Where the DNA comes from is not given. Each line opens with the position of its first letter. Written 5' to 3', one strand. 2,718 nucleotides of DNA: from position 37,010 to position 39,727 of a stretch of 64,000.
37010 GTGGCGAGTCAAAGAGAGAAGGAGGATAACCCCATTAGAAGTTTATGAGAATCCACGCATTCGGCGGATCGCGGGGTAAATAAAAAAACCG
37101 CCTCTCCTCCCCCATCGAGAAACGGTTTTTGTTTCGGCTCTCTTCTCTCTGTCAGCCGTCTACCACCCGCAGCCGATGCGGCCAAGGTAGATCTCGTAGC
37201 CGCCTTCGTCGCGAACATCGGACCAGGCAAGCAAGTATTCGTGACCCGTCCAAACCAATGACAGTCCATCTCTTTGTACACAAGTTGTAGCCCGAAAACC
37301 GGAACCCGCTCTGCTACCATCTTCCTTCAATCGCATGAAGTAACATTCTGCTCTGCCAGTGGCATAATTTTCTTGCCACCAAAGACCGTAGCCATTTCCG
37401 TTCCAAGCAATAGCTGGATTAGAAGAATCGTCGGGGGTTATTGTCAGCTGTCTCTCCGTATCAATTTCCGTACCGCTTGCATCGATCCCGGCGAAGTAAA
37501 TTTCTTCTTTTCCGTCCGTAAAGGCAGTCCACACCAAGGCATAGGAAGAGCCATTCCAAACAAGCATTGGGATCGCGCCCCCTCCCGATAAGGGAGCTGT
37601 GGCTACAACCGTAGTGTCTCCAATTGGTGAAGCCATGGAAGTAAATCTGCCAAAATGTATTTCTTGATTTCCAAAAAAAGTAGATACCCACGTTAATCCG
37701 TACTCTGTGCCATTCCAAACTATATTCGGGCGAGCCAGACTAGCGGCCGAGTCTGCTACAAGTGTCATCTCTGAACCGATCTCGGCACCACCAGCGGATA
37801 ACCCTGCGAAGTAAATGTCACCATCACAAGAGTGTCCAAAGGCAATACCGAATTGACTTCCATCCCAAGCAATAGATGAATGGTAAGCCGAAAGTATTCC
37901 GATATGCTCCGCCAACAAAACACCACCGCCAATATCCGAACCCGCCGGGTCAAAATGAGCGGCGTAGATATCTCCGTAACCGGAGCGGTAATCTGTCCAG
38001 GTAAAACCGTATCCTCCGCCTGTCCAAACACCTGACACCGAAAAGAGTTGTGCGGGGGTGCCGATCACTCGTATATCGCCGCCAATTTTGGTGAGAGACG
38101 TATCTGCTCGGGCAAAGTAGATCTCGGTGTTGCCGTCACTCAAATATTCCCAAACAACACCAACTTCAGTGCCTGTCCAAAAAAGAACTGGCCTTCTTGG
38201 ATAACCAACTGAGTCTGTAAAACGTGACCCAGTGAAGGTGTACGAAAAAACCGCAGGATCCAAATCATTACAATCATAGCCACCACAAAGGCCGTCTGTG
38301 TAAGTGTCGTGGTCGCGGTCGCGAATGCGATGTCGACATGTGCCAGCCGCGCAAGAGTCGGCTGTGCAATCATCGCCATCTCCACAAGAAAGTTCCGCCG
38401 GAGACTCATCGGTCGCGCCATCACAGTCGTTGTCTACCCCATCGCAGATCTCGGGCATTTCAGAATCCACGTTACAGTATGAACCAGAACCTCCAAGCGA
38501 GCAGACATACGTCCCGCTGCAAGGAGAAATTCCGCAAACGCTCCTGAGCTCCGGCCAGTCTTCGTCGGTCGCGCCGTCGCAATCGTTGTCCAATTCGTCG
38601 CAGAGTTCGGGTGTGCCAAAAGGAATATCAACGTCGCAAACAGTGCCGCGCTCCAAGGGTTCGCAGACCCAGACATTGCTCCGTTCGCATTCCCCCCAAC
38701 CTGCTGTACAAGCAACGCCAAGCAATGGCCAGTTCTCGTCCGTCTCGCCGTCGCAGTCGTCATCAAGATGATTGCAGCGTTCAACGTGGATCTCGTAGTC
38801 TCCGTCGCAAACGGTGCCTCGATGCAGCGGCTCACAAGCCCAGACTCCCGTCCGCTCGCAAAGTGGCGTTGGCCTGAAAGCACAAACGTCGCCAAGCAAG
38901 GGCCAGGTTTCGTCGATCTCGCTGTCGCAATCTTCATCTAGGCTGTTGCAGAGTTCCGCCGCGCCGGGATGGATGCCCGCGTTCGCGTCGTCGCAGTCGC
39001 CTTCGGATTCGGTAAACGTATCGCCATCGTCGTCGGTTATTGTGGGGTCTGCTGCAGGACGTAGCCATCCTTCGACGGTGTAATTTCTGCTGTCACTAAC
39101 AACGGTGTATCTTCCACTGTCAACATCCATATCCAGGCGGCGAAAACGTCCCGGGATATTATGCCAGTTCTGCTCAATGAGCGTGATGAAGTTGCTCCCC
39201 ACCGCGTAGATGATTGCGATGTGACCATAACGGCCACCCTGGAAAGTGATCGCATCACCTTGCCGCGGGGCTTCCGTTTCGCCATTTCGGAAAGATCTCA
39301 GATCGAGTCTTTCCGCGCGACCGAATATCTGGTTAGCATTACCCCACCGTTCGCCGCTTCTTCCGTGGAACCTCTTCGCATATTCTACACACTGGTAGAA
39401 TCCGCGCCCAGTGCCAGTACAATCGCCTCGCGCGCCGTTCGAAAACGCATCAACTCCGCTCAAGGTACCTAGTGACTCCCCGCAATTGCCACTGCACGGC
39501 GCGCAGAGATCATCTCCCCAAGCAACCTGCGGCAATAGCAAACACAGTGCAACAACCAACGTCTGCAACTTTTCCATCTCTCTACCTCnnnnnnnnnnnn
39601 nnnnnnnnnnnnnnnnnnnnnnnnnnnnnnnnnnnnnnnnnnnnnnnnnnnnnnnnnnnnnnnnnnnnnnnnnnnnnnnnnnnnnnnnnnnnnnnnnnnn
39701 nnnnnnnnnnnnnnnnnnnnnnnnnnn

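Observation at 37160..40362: High-GC island encoding a CHAP-amidase / Cys-repeat / beta-propeller secreted protein and a lipoprotein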

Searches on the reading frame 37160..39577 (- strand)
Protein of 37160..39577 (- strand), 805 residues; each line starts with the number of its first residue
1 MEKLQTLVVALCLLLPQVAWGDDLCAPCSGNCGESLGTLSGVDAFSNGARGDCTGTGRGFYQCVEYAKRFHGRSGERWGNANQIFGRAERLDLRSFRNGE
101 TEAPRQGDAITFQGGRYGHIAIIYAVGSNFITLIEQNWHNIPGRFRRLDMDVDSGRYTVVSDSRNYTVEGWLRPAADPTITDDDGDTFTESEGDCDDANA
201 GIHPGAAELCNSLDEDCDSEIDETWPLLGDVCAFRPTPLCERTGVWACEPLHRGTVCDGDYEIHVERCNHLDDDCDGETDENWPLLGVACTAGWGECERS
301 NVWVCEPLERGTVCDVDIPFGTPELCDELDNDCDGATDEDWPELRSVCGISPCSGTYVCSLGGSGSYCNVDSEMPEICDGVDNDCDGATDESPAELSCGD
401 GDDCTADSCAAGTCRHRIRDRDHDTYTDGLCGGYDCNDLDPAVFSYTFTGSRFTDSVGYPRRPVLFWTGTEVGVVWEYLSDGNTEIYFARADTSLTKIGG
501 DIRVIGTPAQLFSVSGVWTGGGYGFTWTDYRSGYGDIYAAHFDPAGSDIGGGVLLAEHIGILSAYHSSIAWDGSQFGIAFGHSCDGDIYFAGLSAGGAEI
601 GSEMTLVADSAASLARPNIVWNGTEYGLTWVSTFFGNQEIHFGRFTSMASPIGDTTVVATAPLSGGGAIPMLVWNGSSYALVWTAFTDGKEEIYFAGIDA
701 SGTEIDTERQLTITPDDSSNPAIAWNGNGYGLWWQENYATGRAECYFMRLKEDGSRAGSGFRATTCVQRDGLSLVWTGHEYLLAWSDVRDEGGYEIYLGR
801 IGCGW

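Call 3: search_protein_families(library=pfam, proteins=[window:37160-39577:-], max_evalue=0.1)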
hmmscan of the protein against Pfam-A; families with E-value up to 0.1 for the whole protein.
window:37160-39577:- (805 aa): 2 families
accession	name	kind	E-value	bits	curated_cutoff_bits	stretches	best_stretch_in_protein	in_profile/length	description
PF11617.13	Cu-binding_MopE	-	2.8e-25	88.7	27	4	194-223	1-30/30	Putative metal-binding motif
PF05257.22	CHAP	-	6.6e-12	46.2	26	1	59-137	5-81/81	CHAP domain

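Call 4: search_protein_families(library=ncbifam, proteins=[window:37160-39577:-], max_evalue=0.1)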
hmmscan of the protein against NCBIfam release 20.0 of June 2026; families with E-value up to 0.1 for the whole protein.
window:37160-39577:- (805 aa): 3 families
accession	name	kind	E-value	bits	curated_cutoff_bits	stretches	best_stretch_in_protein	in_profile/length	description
NF007801.0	PRK10507.1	equivalog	8.8e-08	30.8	882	1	61-180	57-197/619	bifunctional glutathionylspermidine amidase/synthase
NF046104.1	PptglHdxlasePcsB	equivalog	1.2e-06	28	450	1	62-139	302-375/400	peptidoglycan hydrolase PcsB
TIGR04275.1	beta_prop_Msarc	repeat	0.0019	17.9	85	0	527-539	23-35/40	beta-propeller repeat protein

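Call 9: find_homologous_proteins(query=window:37160-39577:-)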
Query window:37160-39577:- (805 aa): 4576 proteins with E <= 0.001 among 8000 candidates; the best 120 are listed.
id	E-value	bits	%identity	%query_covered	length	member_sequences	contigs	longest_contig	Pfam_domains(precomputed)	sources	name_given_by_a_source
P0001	0.0e+0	1923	100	100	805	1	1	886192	PF05257.23,PF11617.14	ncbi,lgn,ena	-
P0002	0.0e+0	1026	59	98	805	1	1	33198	PF05257.23,PF11617.14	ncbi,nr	ncbi:CHAP domain-containing protein [Candidatus Falkowbacteria bacterium]|nr:CHAP domain-containing 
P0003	0.0e+0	1016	57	100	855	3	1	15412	PF05257.23,PF11617.14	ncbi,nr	ncbi:CHAP domain-containing protein [Patescibacteria group bacterium]|nr:CHAP domain-containing prot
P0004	1.9e-291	988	56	100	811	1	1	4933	PF05257.23,PF11617.14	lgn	-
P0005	6.1e-282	956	54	100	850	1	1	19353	PF05257.23,PF11617.14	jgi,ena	-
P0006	2.8e-274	931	52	100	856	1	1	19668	PF05257.23,PF11617.14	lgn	-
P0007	2.0e-266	905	52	100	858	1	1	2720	PF05257.23,PF11617.14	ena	-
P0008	2.1e-214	733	45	100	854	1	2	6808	PF05257.23,PF11617.14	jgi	jgi:hypothetical protein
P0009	1.2e-212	727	53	78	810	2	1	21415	PF01551.30,PF11617.14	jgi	-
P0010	6.6e-210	718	54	78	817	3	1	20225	PF01551.30,PF11617.14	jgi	-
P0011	2.3e-203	696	54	78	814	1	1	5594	PF01551.30,PF11617.14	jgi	jgi:hypothetical protein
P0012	6.9e-202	691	54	78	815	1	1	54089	PF01551.30,PF11617.14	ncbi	-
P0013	4.7e-179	616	43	100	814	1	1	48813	PF01551.30,PF11617.14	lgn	-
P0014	2.5e-176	607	47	79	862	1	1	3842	PF01551.30,PF11617.14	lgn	-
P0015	2.8e-175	603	46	78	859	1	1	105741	PF01551.30,PF11617.14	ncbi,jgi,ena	ncbi:MAG: MopE-related protein [Patescibacteria group bacterium]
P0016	4.5e-170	586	46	77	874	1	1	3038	PF01551.30,PF11617.14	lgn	-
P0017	7.7e-169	582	47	78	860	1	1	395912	PF01551.30,PF11617.14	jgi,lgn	jgi:hypothetical protein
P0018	1.5e-162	561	67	50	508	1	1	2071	PF05257.23,PF11617.14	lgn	-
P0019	2.7e-149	517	46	23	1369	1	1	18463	PF11617.14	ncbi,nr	ncbi:MAG: MopE-related protein, partial [Myxococcota bacterium]|nr:MopE-related protein [Myxococcota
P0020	2.3e-146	507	43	24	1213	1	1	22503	PF11617.14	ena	-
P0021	5.0e-129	450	34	61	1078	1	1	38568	PF11617.14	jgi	jgi:hypothetical protein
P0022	2.4e-122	428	28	76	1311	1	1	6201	PF11617.14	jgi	jgi:hypothetical protein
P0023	5.1e-120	420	41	24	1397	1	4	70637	PF11617.14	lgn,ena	-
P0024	6.2e-114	400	37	34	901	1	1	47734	PF11617.14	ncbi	-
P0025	5.4e-111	390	33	61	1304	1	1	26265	PF11617.14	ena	-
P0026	8.8e-110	386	42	29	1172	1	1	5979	PF11617.14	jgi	-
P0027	2.1e-109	385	48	23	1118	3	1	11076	PF11617.14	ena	-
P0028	2.4e-106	375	40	24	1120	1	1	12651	PF11617.14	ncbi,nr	ncbi:MAG: MopE-related protein [Deltaproteobacteria bacterium]|nr:MopE-related protein [Deltaproteob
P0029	2.9e-104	368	41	23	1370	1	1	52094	PF11617.14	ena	-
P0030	7.0e-103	364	39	27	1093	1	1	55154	PF11617.14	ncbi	ncbi:MAG: MopE-related protein [Patescibacteria group bacterium]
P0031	1.1e-99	353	43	24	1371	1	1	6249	PF11617.14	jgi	jgi:hypothetical protein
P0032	1.6e-98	349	41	27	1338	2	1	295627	PF11617.14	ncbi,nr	ncbi:MAG: hypothetical protein H6746_09015 [Deltaproteobacteria bacterium]|nr:hypothetical protein [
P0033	5.2e-98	347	42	23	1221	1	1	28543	PF11617.14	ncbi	ncbi:MAG: hypothetical protein AMXMBFR64_54080 [Myxococcales bacterium]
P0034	8.4e-98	347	41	23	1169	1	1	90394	PF11617.14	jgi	jgi:hypothetical protein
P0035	1.1e-96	343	40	23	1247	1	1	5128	PF11617.14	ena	-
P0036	2.1e-94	336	34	74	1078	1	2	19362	PF11617.14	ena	-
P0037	1.4e-90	323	40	24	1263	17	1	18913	PF13229.13,PF07602.18,PF11617.14,PF05048.20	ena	-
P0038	5.1e-89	318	38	25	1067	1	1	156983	PF11617.14,PF13540.13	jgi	jgi:hypothetical protein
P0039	8.4e-88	314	30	76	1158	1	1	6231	PF11617.14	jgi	jgi:hypothetical protein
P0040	3.2e-85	305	37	24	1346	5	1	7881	PF11617.14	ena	-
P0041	9.5e-84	300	40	26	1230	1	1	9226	PF11617.14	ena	-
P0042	1.3e-83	300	36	27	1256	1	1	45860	PF26780.1,PF11617.14,PF03187.21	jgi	jgi:hypothetical protein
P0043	2.6e-83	299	42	24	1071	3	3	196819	PF11617.14,PF13540.13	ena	-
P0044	8.3e-83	297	44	23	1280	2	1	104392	PF11617.14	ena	-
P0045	3.3e-82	295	36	24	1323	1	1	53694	PF11617.14,PF00092.35,PF13519.13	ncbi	-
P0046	4.9e-82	295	39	24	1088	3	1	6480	PF11617.14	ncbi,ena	-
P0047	2.3e-80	289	44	23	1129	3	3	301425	PF11617.14,PF13540.13,PF25390.2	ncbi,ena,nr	ncbi:MAG: hypothetical protein CMH52_05800 [Myxococcales bacterium]|nr:hypothetical protein [Myxococ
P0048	7.0e-79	284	42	23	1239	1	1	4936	PF11617.14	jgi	jgi:hypothetical protein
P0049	7.2e-79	284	30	29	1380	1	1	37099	PF11617.14,PF22942.2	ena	-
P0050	1.2e-78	283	41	30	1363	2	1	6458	PF11617.14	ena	-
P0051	1.1e-76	277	37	24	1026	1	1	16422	PF11617.14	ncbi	ncbi:MAG: MopE-related protein, partial [Candidatus Uhrbacteria bacterium]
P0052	1.5e-76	276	43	13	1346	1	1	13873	PF11617.14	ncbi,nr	ncbi:MAG: hypothetical protein IV100_24495, partial [Myxococcales bacterium]|nr:hypothetical protein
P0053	1.6e-76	276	36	33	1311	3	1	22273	PF01839.30,PF11617.14,PF13517.13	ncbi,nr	ncbi:MAG: VCBS repeat-containing protein [Myxococcales bacterium]|nr:VCBS repeat-containing protein 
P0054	1.9e-76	276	43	23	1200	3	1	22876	PF11617.14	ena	-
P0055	8.7e-76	274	35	23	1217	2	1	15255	PF11617.14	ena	-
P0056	1.7e-75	273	41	23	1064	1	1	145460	PF11617.14,PF13540.13,PF25390.2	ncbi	-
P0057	1.8e-75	273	38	10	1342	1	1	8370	PF11617.14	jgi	jgi:hypothetical protein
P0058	1.0e-74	270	32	74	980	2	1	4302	PF11617.14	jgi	jgi:hypothetical protein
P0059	2.5e-74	269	35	54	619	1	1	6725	PF11617.14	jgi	jgi:hypothetical protein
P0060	4.0e-74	268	43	18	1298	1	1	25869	PF11617.14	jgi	jgi:hypothetical protein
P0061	4.8e-74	268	45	23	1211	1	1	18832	PF11617.14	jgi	-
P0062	1.2e-73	267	44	23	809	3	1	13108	PF11617.14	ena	-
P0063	1.1e-72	264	42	27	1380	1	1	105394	PF02412.24,PF11617.14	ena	-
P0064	5.9e-72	261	38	26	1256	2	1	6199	PF13229.13,PF11617.14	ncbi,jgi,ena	jgi:hypothetical protein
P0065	2.2e-71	259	37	24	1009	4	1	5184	PF11617.14,PF01835.26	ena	-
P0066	2.3e-71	259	29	34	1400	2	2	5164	PF11617.14,PF13948.12,PF06119.20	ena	-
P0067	9.3e-71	257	39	24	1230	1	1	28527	PF11617.14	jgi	jgi:hypothetical protein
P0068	2.1e-70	256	39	24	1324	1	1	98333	PF11617.14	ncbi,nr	ncbi:MAG: MopE-related protein [bacterium]|nr:MopE-related protein [bacterium]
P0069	1.7e-69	253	41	20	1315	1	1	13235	PF11617.14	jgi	jgi:hypothetical protein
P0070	2.2e-69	253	40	24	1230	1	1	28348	PF11617.14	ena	-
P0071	4.5e-69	252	41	23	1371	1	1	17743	PF02412.24,PF11617.14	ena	-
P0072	5.5e-69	251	34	23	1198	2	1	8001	PF11617.14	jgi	jgi:hypothetical protein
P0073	1.2e-68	250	38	25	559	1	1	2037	PF11617.14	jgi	jgi:hypothetical protein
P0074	1.6e-68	250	40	26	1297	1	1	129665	PF11617.14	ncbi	-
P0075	2.0e-68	250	41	23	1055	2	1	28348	PF02412.24,PF11617.14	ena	-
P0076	2.2e-67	246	44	35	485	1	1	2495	PF05257.23,PF11617.14,PF03781.23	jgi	jgi:surface antigen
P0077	3.2e-67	246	40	25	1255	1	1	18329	PF13229.13,PF11617.14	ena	-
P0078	6.4e-67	245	41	25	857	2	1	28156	PF11617.14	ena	-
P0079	6.4e-67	245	43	23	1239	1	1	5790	PF11617.14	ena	-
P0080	1.0e-66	244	34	24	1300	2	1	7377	PF11617.14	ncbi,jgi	-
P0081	2.3e-66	243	40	23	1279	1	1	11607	PF11617.14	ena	-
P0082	4.9e-66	242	41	24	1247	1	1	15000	PF11617.14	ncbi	ncbi:MAG: putative metal-binding motif-containing protein [Myxococcota bacterium]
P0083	3.1e-65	239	33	44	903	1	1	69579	PF11617.14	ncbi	-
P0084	6.2e-65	238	31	26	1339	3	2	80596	PF11617.14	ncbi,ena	-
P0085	1.2e-64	237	40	24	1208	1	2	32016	PF11617.14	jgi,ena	-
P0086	1.3e-64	237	30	32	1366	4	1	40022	PF11617.14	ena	-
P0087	2.0e-64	236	43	24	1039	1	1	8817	PF11617.14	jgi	-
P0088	2.4e-64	236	39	23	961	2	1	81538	PF26780.1,PF11617.14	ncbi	-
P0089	5.6e-64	235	39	26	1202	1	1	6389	PF11617.14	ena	-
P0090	7.4e-64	234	40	23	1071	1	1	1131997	PF11617.14,PF13540.13,PF25390.2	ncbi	-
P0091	1.2e-63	234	32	25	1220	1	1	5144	PF11617.14,PF00415.25,PF13540.13,PF25384.2,PF25390.2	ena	-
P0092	1.4e-63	233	36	23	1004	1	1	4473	PF11617.14,PF13540.13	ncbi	ncbi:MAG: RCC1 domain-containing protein, partial [Bradymonadia bacterium]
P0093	2.9e-63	232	41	26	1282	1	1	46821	PF02412.24,PF11617.14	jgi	-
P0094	1.3e-62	230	43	23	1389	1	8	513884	PF26766.1,PF02412.24,PF11617.14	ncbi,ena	-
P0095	1.6e-62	230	39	23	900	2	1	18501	PF11617.14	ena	-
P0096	1.8e-62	230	37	25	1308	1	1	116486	PF11617.14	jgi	jgi:hypothetical protein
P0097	3.4e-62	229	41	20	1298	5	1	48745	PF11617.14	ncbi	-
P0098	6.9e-62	228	36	24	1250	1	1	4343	PF11617.14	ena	-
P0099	3.0e-61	226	43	23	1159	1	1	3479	PF11617.14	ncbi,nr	ncbi:MAG: hypothetical protein FJ125_05155, partial [Deltaproteobacteria bacterium]|nr:hypothetical 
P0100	3.9e-61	225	47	24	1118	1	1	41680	PF11617.14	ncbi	ncbi:MAG: MopE-related protein [Myxococcota bacterium]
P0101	5.4e-61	225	39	23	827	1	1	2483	PF11617.14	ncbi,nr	ncbi:MAG: putative metal-binding motif-containing protein, partial [Deltaproteobacteria bacterium]|n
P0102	8.2e-61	224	42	18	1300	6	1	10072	PF11617.14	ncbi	-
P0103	9.1e-61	224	40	25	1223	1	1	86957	PF11617.14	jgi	jgi:hypothetical protein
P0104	1.3e-60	224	43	23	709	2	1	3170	PF11617.14,PF13540.13,PF25390.2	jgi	-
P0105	2.2e-60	223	39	21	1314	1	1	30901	PF11617.14,PF13517.13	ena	-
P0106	2.5e-60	223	31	33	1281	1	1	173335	PF11617.14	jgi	-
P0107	3.8e-60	222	34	20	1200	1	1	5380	PF22073.3,PF15780.12,PF11617.14,PF22544.3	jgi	jgi:hypothetical protein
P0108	5.3e-60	222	40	23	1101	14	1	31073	PF11617.14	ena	-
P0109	7.6e-60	221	44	24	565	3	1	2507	PF11617.14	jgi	-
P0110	8.7e-60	221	33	25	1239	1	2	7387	PF11617.14,PF22942.2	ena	-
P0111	9.8e-60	221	40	24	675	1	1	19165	PF11617.14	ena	-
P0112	1.1e-59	221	40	26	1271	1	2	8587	PF02412.24,PF11617.14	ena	-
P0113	1.2e-59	221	41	24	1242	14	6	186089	PF13229.13,PF07602.18,PF11617.14,PF05048.20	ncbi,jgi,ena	jgi:hypothetical protein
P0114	1.2e-59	221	36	25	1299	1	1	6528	PF11617.14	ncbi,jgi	jgi:hypothetical protein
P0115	1.5e-59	220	37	20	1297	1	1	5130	PF11617.14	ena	-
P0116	1.7e-59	220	40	24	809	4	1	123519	PF11617.14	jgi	-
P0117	2.2e-59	220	30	53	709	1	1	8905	PF11617.14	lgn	-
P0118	2.7e-59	219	31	60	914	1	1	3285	PF11617.14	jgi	jgi:hypothetical protein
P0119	2.9e-59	219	36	27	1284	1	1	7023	PF22073.3,PF15780.12,PF11617.14,PF22544.3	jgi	-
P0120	3.7e-59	219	31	25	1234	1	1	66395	PF11617.14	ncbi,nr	ncbi:putative metal-binding motif-containing protein [Candidatus Uhrbacteria bacterium]|nr:putative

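Call 15: find_encoding_contigs(protein=P0002, flank=8000, max_places=3)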
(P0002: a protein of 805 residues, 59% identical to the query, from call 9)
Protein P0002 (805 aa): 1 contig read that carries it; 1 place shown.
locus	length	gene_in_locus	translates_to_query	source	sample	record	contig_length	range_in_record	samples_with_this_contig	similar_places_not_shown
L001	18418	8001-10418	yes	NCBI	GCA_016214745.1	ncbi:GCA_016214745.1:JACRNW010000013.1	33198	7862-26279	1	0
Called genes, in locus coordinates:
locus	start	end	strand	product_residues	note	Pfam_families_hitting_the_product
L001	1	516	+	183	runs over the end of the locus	-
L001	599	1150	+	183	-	-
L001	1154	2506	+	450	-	PF01420:Methylase_S (faint)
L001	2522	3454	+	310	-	PF14088:DUF4268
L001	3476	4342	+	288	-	PF00565:SNase, PF27542:ArfC (weak)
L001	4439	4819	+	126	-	PF13560:HTH_31 (weak)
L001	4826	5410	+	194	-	PF06114:Peptidase_M78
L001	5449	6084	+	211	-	PF01789:PsbP (weak)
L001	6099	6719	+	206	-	-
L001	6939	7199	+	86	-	PF01541:GIY-YIG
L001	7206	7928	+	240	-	-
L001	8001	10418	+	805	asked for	PF05257:CHAP, PF11617:Cu-binding_MopE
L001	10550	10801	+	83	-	-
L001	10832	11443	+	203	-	-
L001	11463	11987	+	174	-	PF09900:DUF2127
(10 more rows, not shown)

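Call 18: search_protein_representatives(protein=window:37160-39577:-)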
Query: 805 residues. Proteins with E-value up to 0.001 (for the whole library): 24004; up to 1e-10: 9810; up to 1e-30: 1735. The best 150 are listed.
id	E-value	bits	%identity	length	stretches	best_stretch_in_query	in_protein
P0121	0.0e+00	1113.5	44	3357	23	204-392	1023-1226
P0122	4.6e-288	974.6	41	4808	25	204-419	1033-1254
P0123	1.1e-254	864.2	40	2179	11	452-764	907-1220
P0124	1.9e-240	817.1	44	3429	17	203-391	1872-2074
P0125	3.6e-230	783.0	36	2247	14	455-803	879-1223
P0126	2.6e-225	767.0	44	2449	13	204-393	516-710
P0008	6.7e-215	732.5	49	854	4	262-805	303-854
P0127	2.1e-203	694.5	36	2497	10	460-801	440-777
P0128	2.6e-201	687.6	41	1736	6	452-803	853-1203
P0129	1.6e-199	681.6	43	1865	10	184-392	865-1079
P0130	3.8e-188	644.0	45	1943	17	462-747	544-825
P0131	1.4e-186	638.8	37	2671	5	330-804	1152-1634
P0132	3.5e-186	637.5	35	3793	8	461-751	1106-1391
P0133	1.4e-178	612.4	43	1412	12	465-706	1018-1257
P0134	2.0e-178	611.8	44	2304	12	203-388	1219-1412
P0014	7.9e-177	606.5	52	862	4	265-805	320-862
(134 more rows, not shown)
